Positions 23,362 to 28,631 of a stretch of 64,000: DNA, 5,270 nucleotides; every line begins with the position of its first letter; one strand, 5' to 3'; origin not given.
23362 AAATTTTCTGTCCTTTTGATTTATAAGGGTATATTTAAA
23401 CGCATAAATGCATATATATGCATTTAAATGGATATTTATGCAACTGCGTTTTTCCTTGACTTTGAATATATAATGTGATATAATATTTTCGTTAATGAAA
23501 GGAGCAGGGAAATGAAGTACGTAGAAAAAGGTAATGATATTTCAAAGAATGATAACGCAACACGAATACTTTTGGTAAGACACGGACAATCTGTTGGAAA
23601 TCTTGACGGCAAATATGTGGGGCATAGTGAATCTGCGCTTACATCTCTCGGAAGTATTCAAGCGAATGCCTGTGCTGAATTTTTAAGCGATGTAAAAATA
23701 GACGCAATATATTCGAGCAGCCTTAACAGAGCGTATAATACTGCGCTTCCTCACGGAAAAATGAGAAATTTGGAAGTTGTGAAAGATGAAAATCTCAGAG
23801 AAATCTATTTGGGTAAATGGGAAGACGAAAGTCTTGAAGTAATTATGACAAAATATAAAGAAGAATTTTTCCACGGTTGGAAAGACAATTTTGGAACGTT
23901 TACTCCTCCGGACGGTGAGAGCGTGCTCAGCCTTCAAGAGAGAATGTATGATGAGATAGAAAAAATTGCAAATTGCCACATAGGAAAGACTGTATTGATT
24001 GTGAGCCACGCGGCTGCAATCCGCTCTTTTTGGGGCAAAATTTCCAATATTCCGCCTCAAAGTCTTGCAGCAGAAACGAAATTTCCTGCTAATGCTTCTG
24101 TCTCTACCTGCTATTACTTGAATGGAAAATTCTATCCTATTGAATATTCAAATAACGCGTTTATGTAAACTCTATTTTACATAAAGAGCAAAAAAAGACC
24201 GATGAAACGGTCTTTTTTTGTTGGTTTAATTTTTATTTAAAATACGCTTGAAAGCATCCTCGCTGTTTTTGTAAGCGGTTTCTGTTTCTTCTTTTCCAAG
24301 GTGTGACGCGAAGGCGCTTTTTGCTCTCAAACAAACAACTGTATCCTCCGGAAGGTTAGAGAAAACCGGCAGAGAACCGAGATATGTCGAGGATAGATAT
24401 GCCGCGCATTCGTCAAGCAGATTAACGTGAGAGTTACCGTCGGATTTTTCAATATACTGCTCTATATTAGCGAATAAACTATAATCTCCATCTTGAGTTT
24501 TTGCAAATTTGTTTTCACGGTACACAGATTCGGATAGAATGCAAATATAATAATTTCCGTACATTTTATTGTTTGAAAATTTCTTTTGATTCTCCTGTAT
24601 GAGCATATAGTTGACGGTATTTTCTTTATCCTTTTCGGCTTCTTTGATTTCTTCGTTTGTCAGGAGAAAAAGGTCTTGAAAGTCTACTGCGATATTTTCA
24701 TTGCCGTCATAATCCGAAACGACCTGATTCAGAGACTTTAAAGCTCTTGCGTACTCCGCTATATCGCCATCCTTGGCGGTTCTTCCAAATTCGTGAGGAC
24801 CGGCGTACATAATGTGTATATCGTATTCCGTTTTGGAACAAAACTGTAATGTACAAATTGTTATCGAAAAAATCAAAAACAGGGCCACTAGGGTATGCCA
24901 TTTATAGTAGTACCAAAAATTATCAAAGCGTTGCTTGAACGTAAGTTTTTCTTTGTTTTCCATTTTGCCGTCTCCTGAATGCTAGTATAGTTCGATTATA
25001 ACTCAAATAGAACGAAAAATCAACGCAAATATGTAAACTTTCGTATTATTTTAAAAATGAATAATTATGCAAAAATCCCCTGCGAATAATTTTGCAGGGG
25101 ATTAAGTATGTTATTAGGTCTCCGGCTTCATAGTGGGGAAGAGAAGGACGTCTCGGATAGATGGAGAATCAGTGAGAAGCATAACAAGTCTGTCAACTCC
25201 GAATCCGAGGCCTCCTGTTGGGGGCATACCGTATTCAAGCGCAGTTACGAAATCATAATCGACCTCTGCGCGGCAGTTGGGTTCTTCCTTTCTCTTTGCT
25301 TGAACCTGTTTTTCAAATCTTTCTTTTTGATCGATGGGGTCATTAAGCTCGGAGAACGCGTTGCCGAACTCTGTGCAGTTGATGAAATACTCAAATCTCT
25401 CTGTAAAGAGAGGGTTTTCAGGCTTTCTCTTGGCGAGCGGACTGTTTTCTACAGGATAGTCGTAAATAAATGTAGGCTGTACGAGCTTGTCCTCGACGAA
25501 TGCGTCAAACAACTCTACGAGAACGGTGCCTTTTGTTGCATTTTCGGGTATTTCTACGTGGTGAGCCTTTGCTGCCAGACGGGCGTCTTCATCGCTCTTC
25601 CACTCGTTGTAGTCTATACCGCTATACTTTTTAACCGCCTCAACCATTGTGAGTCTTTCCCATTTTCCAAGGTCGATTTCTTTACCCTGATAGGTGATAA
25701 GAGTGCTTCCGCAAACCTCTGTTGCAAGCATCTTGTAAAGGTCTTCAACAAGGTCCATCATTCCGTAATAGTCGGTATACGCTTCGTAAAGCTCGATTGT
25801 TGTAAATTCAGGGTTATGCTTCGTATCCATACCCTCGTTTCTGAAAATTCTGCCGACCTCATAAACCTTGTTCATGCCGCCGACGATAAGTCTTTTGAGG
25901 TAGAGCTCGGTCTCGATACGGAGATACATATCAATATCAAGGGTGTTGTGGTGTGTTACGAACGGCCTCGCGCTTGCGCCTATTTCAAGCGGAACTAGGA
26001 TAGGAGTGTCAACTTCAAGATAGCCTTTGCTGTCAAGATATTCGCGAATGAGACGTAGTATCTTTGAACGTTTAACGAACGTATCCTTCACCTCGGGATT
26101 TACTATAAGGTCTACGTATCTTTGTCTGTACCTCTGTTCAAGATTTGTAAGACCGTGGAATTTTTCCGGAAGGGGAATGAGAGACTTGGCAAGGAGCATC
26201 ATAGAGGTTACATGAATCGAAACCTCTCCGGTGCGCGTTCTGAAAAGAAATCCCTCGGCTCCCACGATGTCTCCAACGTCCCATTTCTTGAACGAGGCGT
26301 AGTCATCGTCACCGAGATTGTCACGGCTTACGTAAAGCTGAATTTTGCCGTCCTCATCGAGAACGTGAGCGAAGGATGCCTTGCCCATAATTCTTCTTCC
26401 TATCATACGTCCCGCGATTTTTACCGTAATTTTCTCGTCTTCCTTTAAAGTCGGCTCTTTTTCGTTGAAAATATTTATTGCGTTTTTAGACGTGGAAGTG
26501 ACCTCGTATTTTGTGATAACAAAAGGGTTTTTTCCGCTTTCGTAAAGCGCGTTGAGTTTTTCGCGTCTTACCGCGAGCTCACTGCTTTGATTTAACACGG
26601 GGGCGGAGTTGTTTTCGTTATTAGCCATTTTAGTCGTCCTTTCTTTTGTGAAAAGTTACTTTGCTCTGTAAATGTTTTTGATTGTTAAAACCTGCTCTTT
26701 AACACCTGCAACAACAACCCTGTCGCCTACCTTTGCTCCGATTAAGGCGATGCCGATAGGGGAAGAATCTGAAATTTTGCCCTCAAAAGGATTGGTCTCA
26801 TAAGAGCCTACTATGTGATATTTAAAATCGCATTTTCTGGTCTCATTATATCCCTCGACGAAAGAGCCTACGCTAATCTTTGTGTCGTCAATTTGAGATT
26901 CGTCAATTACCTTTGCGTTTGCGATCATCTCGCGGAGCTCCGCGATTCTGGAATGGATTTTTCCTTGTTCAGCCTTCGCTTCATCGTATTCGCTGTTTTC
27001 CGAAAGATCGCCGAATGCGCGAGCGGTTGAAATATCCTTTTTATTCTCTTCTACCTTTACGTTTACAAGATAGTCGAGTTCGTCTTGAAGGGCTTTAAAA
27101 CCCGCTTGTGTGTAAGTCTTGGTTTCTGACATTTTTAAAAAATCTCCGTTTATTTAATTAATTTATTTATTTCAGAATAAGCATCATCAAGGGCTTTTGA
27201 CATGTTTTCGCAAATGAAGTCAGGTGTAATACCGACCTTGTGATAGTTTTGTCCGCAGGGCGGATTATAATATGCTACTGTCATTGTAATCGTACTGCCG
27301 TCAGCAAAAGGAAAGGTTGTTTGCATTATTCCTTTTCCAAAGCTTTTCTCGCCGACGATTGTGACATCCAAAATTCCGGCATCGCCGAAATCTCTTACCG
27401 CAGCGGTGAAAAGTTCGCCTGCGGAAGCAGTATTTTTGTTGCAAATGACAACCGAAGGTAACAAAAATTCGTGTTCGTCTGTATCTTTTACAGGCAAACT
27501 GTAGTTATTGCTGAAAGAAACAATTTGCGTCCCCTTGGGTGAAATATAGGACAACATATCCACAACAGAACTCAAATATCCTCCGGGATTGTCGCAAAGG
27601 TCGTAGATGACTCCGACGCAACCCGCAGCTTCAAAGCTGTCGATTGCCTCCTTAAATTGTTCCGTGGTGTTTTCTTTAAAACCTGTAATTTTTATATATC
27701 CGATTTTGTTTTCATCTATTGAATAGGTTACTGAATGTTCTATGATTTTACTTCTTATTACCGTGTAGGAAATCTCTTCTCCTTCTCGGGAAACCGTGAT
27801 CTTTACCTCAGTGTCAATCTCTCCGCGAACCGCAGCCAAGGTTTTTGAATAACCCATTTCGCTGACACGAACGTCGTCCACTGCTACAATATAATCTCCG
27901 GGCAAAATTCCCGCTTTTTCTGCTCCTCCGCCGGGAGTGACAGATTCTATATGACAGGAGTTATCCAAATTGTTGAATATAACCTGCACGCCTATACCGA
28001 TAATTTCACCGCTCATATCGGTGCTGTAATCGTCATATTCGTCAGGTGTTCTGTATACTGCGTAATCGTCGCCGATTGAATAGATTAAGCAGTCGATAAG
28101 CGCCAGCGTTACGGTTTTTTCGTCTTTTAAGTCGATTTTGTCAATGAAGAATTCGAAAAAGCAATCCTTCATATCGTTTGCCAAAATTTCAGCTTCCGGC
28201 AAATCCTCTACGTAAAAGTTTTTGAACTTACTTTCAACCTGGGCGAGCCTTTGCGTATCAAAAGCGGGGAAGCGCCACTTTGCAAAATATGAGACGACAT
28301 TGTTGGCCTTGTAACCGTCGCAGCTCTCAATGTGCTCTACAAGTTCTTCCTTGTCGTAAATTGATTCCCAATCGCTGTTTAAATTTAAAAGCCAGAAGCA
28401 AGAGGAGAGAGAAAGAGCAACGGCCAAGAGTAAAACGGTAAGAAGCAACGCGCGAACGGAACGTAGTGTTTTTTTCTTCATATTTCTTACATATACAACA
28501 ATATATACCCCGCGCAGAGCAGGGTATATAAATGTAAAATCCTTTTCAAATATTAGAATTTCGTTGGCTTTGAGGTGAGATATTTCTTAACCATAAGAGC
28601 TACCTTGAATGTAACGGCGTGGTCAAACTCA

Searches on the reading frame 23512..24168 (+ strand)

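Call 78: search_protein_families(library=pfam, proteins=[window:23512-24168:+], max_evalue=0.00001)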
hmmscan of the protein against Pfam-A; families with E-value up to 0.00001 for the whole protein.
window:23512-24168:+ (218 aa): 1 family
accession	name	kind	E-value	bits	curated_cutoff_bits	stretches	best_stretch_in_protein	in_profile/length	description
PF00300.27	His_Phos_1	-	2.2e-46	158.5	21.7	1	19-208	1-187/194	Histidine phosphatase superfamily (branch 1)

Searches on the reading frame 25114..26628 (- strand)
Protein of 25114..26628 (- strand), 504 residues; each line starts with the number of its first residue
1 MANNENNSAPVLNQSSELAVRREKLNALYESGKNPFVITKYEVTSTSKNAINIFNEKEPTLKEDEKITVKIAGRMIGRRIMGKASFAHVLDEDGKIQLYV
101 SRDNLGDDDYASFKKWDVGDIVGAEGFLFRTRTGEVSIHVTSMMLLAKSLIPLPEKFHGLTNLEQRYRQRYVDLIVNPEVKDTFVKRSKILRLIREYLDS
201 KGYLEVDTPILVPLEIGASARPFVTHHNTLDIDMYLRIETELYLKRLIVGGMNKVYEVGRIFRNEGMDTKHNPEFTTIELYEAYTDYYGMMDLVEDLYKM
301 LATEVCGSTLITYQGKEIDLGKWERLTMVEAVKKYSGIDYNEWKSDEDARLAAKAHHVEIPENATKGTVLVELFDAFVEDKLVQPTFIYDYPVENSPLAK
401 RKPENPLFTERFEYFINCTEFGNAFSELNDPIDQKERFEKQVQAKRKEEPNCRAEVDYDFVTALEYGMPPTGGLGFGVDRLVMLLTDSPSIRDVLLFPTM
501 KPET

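Call 78: search_protein_families(library=pfam, proteins=[window:25114-26628:-], max_evalue=0.00001)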
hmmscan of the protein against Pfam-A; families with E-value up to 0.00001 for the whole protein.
window:25114-26628:- (504 aa): 2 families
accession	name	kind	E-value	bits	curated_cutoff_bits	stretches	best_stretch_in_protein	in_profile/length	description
PF00152.25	tRNA-synt_2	-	3.7e-87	292.7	25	1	163-500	2-307/308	tRNA synthetases class II (D, K and N)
PF01336.31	tRNA_anti-codon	-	7.4e-15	55.1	27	1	69-146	1-75/75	OB-fold nucleic acid binding domain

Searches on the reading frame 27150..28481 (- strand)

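Call 78: search_protein_families(library=pfam, proteins=[window:27150-28481:-], max_evalue=0.00001)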
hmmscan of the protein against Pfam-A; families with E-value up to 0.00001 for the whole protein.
window:27150-28481:- (443 aa): 4 families
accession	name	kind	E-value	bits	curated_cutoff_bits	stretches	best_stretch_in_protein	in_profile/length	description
PF03572.23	Peptidase_S41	-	1.1e-37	129.6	24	1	259-422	1-163/165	Peptidase family S41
PF13180.12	PDZ_2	-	2.7e-10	40.8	27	1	163-241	3-78/80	PDZ domain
PF17820.7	PDZ_6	-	4.9e-10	39.4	27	1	178-232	2-54/54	PDZ domain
PF00595.29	PDZ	-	6.9e-08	33.2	23.2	1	157-230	8-80/81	PDZ domain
